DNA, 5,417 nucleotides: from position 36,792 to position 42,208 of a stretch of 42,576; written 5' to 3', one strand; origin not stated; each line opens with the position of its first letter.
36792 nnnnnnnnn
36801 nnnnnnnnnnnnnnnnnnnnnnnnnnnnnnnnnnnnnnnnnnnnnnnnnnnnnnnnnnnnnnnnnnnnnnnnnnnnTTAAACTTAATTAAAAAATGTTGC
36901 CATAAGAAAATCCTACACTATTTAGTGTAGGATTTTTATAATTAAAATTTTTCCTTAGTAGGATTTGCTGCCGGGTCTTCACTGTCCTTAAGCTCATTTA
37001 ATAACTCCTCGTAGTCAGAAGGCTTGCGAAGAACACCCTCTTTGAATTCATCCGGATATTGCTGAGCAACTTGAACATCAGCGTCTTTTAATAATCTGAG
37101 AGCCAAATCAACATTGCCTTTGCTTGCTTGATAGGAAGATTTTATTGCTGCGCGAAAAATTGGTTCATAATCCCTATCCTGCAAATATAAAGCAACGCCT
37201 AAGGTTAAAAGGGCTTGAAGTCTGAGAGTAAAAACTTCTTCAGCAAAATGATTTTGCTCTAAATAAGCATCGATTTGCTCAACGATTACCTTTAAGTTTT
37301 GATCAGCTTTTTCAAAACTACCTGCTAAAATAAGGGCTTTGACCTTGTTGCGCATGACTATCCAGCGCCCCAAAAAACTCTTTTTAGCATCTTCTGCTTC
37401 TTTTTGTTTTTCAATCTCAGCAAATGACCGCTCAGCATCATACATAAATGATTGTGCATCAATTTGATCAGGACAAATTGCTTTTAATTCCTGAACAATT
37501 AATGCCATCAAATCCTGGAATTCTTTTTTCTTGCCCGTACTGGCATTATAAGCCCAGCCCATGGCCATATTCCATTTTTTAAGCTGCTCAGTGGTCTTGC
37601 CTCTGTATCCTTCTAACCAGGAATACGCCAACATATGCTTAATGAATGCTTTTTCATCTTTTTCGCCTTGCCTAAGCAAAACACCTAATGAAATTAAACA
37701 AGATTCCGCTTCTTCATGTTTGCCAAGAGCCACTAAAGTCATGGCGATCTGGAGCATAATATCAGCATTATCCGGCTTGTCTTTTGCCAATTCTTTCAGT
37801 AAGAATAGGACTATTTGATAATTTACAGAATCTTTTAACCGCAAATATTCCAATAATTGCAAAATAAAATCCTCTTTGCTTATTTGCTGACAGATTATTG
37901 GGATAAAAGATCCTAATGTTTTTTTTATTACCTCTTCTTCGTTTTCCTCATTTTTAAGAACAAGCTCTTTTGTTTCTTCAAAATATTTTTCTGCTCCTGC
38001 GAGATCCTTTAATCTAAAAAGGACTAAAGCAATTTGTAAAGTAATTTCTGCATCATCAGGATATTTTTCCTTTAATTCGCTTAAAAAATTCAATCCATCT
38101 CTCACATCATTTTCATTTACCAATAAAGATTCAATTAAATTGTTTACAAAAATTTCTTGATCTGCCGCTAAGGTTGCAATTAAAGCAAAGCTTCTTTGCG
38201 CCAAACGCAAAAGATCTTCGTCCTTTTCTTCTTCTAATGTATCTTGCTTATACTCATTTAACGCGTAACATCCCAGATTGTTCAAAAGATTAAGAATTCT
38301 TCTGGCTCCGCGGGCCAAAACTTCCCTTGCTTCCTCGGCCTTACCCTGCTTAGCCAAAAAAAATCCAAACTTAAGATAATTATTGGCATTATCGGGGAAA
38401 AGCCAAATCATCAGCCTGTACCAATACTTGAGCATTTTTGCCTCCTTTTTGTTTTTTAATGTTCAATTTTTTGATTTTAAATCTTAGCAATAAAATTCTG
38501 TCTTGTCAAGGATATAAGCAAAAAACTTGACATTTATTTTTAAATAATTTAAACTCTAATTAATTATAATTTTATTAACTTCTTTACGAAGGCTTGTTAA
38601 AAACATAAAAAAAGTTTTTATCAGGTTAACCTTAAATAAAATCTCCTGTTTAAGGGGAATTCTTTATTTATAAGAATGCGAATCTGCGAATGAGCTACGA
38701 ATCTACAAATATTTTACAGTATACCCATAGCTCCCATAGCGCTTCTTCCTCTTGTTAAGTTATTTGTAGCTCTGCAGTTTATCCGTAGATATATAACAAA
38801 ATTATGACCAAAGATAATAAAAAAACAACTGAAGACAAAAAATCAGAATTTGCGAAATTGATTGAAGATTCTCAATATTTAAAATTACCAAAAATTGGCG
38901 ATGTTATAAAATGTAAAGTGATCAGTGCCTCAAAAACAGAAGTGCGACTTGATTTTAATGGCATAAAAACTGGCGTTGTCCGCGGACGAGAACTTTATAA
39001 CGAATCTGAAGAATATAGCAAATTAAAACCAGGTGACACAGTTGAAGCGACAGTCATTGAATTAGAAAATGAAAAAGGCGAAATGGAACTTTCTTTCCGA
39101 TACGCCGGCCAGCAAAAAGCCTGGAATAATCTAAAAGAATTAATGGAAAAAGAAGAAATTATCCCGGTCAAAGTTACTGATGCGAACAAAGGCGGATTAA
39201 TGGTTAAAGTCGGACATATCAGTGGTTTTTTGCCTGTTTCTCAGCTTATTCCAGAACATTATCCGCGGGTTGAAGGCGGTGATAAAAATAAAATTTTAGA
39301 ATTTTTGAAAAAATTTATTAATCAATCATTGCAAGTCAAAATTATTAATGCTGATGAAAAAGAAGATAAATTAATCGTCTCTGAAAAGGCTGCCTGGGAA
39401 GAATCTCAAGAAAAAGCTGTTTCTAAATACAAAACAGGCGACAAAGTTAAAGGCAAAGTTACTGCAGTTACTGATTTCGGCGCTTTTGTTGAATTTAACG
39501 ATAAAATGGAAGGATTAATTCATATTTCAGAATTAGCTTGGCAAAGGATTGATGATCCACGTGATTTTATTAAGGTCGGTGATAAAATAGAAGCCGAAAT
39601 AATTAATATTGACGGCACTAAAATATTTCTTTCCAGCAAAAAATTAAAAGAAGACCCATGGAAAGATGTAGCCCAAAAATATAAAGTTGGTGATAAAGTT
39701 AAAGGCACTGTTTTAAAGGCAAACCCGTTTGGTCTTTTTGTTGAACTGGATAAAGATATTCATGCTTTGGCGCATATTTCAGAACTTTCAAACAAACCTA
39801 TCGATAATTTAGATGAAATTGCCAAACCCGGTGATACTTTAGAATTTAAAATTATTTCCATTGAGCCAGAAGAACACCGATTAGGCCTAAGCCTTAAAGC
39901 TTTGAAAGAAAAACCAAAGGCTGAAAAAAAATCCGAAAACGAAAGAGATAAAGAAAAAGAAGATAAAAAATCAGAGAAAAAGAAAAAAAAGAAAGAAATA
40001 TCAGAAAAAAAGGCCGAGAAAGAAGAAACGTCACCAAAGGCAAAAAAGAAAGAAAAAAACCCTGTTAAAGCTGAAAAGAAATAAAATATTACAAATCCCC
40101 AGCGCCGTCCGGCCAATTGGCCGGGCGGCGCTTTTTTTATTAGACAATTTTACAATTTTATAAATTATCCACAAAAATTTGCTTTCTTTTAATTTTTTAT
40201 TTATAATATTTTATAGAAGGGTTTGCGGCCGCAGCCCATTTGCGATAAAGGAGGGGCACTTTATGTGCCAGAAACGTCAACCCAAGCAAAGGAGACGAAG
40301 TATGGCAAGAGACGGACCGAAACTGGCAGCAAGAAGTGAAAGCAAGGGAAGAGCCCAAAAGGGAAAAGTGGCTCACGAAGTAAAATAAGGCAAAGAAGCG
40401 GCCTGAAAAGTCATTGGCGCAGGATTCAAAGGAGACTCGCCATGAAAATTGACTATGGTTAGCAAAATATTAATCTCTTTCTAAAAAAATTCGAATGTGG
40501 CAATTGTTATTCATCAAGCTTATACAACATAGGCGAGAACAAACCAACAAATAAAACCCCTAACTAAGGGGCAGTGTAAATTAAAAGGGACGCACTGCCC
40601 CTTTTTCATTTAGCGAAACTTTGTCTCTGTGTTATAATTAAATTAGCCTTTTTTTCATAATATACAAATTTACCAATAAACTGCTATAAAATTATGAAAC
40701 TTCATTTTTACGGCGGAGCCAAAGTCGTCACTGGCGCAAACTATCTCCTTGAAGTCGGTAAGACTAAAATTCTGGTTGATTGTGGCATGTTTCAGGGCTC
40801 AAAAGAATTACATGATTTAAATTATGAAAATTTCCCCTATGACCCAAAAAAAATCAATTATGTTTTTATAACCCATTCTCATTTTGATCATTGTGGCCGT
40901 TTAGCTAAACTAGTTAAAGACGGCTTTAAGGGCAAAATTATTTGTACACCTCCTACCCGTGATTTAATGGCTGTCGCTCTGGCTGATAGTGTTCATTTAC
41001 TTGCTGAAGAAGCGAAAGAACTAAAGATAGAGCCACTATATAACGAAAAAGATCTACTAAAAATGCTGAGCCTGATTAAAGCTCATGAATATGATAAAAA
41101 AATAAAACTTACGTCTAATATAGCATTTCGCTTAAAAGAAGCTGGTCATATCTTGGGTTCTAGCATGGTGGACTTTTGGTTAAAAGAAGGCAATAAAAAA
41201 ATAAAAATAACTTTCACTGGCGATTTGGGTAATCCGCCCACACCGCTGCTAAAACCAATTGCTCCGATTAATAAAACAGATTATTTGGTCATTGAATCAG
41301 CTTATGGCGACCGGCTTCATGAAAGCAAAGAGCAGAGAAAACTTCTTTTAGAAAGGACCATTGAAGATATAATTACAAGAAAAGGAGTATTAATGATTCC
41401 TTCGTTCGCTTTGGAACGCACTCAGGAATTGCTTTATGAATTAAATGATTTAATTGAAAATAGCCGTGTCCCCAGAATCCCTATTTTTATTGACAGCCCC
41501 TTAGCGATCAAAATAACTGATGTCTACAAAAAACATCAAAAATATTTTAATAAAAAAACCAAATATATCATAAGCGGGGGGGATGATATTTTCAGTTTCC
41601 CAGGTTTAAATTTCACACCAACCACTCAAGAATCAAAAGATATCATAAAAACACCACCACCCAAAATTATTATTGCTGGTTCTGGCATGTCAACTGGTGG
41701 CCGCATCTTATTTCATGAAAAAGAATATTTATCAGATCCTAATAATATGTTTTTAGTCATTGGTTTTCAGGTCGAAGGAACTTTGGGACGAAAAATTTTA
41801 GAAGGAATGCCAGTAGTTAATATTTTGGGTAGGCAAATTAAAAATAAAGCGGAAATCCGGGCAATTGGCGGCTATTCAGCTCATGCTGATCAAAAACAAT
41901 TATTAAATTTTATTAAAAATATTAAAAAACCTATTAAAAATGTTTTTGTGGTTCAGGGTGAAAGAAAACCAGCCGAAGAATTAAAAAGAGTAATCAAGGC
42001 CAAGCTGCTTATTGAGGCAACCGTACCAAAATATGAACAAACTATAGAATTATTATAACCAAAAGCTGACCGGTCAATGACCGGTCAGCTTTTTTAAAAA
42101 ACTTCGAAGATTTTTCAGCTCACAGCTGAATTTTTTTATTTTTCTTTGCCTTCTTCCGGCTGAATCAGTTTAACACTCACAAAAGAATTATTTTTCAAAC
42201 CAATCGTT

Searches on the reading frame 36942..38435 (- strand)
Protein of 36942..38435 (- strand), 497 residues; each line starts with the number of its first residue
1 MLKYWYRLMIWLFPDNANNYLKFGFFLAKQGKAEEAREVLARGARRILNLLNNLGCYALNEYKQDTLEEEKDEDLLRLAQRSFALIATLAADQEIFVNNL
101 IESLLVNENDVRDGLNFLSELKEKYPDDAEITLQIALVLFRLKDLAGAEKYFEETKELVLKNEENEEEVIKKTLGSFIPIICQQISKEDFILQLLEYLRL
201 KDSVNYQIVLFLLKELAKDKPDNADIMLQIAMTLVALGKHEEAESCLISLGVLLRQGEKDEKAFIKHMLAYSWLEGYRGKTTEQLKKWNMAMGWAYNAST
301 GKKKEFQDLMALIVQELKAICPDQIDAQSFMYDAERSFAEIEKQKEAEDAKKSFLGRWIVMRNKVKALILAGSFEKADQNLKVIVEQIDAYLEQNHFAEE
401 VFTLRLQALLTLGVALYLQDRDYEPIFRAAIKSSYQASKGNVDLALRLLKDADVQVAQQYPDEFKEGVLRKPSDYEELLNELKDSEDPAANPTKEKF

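Call 15: search_protein_families(library=pfam, proteins=[window:36942-38435:-])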
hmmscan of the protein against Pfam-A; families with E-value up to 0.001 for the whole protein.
window:36942-38435:- (497 aa): 10 families
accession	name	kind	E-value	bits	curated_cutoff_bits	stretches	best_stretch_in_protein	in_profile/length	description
PF14559.12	TPR_19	-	1.6e-13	51.2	25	1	211-249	12-50/68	Tetratricopeptide repeat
PF13431.12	TPR_17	-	3.8e-08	33.4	24.4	0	215-244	4-33/34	Tetratricopeptide repeat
PF13424.12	TPR_12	-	9.6e-08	32.6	30.1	0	129-161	3-35/77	Tetratricopeptide repeat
PF13181.12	TPR_8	-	2.9e-06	27.4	25.7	0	224-247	1-24/34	Tetratricopeptide repeat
PF13432.12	TPR_16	-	8e-06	26.6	32.7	0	105-154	7-56/65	Tetratricopeptide repeat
PF13374.12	TPR_10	-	1.8e-05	25.1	27.5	0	134-155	7-28/42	Tetratricopeptide repeat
PF23914.1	TPR_CcmH_CycH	-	2.5e-05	24.6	42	0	100-164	90-156/158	Cytochrome c-type biogenesis protein H TPR domain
PF13428.12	TPR_14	-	0.00016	22.5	23.5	0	20-45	4-29/44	Tetratricopeptide repeat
PF14561.12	TPR_20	-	0.00031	21.4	25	0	213-261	11-57/90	Tetratricopeptide repeat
PF13371.12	TPR_9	-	0.00079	19.8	35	0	104-153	4-53/73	Tetratricopeptide repeat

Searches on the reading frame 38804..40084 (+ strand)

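Call 15: search_protein_families(library=pfam, proteins=[window:38804-40084:+])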
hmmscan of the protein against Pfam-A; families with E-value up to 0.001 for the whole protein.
window:38804-40084:+ (426 aa): 5 families
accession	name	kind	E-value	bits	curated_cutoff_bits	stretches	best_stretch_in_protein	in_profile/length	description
PF00575.29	S1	-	4e-48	162.1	22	4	208-276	1-71/74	S1 RNA binding domain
PF23459.1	S1_RRP5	-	3.3e-15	56.8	27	1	295-364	3-72/72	RRP5 S1 domain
PF21710.3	Spt6_S1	-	7.4e-07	29.8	27.5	0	42-99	29-87/91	Spt6, S1/OB domain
PF24685.1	OB_RRP5_4th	-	6.3e-05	23.4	31.5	0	309-357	24-75/92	RRP5 OB-fold domain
PF13509.12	S1_2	-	0.0007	20.1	21.8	0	212-245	2-35/61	S1 domain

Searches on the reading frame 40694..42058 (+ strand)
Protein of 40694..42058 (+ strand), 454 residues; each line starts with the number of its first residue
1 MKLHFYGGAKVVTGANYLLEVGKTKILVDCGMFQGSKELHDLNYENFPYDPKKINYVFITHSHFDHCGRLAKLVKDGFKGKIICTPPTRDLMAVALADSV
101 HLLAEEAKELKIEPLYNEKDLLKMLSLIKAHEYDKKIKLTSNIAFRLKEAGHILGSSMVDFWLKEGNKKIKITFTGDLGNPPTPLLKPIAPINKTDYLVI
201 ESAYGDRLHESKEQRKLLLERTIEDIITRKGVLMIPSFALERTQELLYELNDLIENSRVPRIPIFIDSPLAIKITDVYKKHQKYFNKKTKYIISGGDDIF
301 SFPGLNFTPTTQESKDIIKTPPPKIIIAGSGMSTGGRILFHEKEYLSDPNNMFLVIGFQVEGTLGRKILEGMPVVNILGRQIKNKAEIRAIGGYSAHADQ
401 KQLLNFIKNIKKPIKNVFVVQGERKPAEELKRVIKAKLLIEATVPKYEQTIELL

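Call 15: search_protein_families(library=pfam, proteins=[window:40694-42058:+])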
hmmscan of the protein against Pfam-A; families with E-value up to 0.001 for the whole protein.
window:40694-42058:+ (454 aa): 5 families
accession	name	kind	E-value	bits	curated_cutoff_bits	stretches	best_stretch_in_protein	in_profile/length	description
PF10996.14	Beta-Casp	-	1.6e-35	122.7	27.7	1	243-368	1-120/120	Beta-Casp domain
PF07521.17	RMMBL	-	3.1e-15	56.3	21.6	1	384-445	4-63/63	Zn-dependent metallo-hydrolase RNA specificity domain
PF00753.33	Lactamase_B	-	1.3e-13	51.8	22.7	1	16-180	8-152/196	Metallo-beta-lactamase superfamily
PF12706.13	Lactamase_B_2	-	1.3e-07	31.9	27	1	24-148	1-131/200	Beta-lactamase superfamily domain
PF16661.11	Lactamase_B_6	-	3.8e-07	30.1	27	1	18-158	1-146/193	Metallo-beta-lactamase superfamily domain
